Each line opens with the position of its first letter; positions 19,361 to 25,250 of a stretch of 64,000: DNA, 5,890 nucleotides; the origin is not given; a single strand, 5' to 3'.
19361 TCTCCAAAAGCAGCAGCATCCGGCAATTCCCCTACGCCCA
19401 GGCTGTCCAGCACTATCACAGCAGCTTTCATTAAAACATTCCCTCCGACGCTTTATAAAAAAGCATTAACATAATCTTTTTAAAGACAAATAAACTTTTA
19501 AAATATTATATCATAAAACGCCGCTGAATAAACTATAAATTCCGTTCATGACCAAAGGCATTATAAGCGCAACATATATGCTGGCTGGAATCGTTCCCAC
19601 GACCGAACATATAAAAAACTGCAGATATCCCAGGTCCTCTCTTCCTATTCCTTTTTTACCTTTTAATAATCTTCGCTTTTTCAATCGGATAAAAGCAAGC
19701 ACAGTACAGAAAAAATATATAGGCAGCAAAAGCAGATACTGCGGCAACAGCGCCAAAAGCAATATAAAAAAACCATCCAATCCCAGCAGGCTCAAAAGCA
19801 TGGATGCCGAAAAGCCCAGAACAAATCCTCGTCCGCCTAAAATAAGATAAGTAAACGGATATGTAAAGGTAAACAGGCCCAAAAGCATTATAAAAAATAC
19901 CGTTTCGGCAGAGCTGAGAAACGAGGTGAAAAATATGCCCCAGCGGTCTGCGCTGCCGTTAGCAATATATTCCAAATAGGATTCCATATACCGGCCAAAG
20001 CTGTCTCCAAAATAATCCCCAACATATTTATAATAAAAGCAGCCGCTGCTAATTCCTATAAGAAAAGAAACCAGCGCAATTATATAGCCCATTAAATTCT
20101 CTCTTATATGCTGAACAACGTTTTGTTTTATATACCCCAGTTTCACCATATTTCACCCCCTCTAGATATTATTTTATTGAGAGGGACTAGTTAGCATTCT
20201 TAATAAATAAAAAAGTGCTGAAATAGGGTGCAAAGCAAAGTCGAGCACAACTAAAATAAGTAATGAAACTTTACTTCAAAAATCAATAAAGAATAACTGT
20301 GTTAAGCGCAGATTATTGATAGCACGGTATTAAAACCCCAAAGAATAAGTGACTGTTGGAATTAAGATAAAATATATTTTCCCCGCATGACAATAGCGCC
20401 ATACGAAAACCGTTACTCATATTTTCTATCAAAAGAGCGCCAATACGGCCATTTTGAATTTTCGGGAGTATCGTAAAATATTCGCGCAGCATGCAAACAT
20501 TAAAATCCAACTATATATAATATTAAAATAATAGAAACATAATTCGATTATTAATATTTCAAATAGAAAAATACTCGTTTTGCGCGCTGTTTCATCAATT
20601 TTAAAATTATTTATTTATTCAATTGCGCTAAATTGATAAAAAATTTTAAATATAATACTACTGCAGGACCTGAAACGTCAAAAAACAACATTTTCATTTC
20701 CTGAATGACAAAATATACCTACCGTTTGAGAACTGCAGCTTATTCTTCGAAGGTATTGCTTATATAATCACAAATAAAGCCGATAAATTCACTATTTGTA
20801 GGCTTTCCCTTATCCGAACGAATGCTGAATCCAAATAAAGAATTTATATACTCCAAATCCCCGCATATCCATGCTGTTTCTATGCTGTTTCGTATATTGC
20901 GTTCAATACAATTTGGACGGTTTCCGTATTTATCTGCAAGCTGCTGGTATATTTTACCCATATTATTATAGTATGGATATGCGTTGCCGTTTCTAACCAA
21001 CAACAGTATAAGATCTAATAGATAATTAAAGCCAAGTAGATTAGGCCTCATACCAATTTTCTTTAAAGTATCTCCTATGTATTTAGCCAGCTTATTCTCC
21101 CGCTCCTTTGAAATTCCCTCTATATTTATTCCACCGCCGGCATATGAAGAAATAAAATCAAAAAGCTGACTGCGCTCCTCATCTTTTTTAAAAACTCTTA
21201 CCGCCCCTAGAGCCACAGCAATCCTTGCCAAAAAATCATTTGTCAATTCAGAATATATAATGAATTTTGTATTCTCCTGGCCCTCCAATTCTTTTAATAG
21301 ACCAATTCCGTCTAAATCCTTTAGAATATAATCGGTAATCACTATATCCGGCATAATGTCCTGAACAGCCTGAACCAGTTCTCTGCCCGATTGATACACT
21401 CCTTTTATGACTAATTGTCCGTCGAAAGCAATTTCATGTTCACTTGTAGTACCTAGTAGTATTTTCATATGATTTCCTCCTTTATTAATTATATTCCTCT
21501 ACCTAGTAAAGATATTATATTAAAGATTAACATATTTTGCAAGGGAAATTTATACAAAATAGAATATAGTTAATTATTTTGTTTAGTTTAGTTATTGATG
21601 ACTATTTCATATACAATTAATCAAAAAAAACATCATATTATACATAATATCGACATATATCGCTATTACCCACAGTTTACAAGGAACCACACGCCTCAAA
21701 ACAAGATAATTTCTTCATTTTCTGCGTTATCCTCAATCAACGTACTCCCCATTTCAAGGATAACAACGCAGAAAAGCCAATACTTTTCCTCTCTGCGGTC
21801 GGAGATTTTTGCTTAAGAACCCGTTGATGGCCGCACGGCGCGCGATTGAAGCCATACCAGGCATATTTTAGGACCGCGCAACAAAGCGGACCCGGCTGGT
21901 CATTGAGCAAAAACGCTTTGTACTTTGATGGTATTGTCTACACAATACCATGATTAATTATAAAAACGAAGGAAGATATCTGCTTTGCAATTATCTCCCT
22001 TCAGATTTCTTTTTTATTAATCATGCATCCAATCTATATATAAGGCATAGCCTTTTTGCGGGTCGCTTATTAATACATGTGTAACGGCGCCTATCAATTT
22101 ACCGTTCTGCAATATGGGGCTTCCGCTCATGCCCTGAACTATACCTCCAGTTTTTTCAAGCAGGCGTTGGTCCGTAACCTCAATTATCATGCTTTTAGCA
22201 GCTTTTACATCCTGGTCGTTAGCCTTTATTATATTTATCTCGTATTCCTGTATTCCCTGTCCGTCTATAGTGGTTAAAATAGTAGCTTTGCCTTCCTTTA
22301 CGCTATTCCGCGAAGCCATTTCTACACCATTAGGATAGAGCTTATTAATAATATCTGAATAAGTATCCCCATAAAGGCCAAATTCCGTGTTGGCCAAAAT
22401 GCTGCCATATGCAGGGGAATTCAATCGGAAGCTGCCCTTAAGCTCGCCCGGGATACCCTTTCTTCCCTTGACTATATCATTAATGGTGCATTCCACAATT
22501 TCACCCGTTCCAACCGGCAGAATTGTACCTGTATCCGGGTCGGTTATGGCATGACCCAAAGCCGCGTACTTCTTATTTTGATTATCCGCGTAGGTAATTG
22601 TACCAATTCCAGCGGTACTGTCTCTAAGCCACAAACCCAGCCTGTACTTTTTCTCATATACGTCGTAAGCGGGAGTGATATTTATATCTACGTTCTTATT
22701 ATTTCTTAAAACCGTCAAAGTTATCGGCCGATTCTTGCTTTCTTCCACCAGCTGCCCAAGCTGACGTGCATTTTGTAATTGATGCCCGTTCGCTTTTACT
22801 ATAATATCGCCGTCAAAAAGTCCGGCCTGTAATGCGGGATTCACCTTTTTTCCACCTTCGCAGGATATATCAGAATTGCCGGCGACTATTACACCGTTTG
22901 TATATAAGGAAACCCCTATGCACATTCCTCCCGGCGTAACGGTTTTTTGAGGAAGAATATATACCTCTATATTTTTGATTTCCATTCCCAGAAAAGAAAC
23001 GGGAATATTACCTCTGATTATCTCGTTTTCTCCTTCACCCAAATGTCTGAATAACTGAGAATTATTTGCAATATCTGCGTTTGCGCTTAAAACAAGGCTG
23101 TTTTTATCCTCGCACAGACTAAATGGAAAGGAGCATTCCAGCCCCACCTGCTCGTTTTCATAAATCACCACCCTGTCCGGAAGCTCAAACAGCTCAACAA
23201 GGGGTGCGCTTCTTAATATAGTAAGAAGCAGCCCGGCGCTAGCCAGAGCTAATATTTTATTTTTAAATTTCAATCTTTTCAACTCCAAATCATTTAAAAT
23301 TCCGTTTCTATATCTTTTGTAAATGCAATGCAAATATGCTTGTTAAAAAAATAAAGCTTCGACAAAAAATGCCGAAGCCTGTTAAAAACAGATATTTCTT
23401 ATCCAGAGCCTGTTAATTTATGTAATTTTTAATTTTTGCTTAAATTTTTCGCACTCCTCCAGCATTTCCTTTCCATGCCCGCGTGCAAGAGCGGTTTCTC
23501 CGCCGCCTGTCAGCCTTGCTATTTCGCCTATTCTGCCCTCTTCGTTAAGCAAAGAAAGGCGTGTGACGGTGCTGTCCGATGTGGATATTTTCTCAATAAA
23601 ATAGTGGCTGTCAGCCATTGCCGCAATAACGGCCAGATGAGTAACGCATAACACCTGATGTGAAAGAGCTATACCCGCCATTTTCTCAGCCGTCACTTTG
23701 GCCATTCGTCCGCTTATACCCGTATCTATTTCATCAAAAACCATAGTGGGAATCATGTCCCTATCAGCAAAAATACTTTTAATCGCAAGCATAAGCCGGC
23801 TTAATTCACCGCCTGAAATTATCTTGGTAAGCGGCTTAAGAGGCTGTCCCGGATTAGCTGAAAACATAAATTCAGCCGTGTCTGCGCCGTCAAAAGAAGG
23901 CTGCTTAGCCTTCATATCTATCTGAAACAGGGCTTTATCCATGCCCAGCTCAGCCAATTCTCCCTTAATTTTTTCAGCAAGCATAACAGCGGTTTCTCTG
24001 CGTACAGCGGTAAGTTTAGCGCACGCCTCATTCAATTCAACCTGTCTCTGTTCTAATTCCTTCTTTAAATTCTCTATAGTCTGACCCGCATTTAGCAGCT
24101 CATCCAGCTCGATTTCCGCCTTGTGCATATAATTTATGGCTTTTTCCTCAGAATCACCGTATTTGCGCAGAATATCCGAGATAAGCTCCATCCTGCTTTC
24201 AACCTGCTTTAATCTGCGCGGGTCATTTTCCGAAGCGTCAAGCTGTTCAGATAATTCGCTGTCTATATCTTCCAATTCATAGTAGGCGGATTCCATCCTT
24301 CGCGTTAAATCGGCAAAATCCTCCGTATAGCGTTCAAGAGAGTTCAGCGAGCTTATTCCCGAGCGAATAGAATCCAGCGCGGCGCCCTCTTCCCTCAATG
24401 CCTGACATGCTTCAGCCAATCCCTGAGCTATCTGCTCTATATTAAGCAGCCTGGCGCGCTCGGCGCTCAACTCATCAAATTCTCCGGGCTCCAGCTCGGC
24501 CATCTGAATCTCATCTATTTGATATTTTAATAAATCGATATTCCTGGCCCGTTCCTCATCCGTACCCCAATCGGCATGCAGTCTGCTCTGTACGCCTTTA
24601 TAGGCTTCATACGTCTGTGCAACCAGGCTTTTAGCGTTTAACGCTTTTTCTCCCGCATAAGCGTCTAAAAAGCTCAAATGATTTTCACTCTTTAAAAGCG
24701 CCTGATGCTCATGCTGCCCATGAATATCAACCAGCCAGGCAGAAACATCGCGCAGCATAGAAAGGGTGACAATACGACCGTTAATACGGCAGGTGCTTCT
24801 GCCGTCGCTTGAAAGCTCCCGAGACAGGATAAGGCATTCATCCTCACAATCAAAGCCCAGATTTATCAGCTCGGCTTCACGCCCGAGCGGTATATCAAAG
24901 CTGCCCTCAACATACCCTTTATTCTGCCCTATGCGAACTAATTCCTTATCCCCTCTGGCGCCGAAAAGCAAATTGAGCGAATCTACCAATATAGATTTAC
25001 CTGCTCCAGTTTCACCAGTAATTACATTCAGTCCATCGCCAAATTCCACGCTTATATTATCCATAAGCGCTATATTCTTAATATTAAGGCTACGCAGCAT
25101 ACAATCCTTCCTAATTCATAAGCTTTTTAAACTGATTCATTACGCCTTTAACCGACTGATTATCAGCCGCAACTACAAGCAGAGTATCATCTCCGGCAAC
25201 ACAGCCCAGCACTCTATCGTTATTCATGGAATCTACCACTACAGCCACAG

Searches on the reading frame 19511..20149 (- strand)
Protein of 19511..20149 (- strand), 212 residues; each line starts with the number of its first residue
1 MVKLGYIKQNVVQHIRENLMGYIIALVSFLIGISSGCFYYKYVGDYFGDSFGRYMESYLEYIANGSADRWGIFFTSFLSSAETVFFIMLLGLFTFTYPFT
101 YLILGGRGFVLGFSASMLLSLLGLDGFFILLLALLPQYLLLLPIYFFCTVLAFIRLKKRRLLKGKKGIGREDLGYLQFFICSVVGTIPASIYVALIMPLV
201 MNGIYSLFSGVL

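Call 39: search_protein_families(library=pfam, proteins=[window:19511-20149:-], max_evalue=0.00001)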
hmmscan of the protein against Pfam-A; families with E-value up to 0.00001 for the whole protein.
window:19511-20149:- (212 aa): 1 family
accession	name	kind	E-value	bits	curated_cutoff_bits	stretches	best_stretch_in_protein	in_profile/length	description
PF01944.22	SpoIIM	-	1.5e-11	44.9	26.9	1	25-178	1-146/163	Stage II sporulation protein M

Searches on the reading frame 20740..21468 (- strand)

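Call 38: search_protein_families(library=pfam, proteins=[window:20740-21468:-], max_evalue=0.00001)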
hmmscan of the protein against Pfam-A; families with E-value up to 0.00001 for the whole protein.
window:20740-21468:- (242 aa): 2 families
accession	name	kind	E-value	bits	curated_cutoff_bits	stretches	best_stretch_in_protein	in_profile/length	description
PF08769.17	Spo0A_C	-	7.4e-26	90.6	25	1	132-236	2-104/104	Sporulation initiation factor Spo0A C terminal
PF00072.30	Response_reg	-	4.9e-10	40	30.2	1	24-105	27-109/111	Response regulator receiver domain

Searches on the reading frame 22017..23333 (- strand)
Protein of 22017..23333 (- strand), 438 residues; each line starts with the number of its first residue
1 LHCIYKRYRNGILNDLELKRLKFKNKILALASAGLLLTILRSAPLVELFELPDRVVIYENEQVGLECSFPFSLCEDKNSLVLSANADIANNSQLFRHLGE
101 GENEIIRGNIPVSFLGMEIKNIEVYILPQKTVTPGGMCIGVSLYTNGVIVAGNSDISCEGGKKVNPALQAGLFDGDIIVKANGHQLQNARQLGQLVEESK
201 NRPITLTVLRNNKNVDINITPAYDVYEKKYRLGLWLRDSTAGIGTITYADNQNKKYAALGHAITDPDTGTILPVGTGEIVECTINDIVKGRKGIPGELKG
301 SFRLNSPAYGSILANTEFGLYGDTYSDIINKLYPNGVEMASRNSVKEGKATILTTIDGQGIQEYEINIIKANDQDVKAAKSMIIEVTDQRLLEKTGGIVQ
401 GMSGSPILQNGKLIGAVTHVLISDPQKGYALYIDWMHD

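Call 38: search_protein_families(library=pfam, proteins=[window:22017-23333:-], max_evalue=0.00001)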
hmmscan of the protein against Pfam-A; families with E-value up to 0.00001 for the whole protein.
window:22017-23333:- (438 aa): 3 families
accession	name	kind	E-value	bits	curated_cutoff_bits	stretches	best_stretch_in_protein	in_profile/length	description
PF05580.18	Peptidase_S55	-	7.2e-82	274.9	25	1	229-436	2-209/210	SpoIVB peptidase S55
PF13180.12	PDZ_2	-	1.3e-07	32.2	27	1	162-219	20-78/80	PDZ domain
PF17820.7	PDZ_6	-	3.1e-07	30.5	27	1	166-210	10-54/54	PDZ domain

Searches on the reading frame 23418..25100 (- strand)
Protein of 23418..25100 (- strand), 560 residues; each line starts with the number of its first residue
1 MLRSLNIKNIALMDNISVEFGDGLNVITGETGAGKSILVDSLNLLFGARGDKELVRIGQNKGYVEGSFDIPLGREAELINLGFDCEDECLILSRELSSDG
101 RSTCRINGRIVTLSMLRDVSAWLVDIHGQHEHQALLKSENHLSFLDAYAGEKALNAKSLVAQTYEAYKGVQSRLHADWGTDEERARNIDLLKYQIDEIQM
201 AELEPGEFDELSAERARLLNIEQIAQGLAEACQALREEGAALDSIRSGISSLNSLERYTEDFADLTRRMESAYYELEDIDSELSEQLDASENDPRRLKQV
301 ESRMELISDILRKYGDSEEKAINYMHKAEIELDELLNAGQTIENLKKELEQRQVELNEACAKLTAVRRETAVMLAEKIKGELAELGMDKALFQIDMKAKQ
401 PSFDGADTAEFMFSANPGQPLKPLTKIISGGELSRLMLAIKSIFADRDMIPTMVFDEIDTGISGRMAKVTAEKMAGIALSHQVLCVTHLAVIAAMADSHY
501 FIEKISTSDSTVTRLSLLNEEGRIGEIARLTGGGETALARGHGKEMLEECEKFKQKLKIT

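Call 38: search_protein_families(library=pfam, proteins=[window:23418-25100:-], max_evalue=0.00001)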
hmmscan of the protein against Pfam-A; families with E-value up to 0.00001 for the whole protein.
window:23418-25100:- (560 aa): 2 families
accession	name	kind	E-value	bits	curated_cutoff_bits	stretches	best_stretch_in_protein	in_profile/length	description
PF02463.25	SMC_N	-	1.7e-13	50.9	40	1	2-503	2-212/220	RecF/RecN/SMC N terminal domain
PF13476.12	AAA_23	-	6.5e-11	43.7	27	1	4-183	1-155/201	AAA domain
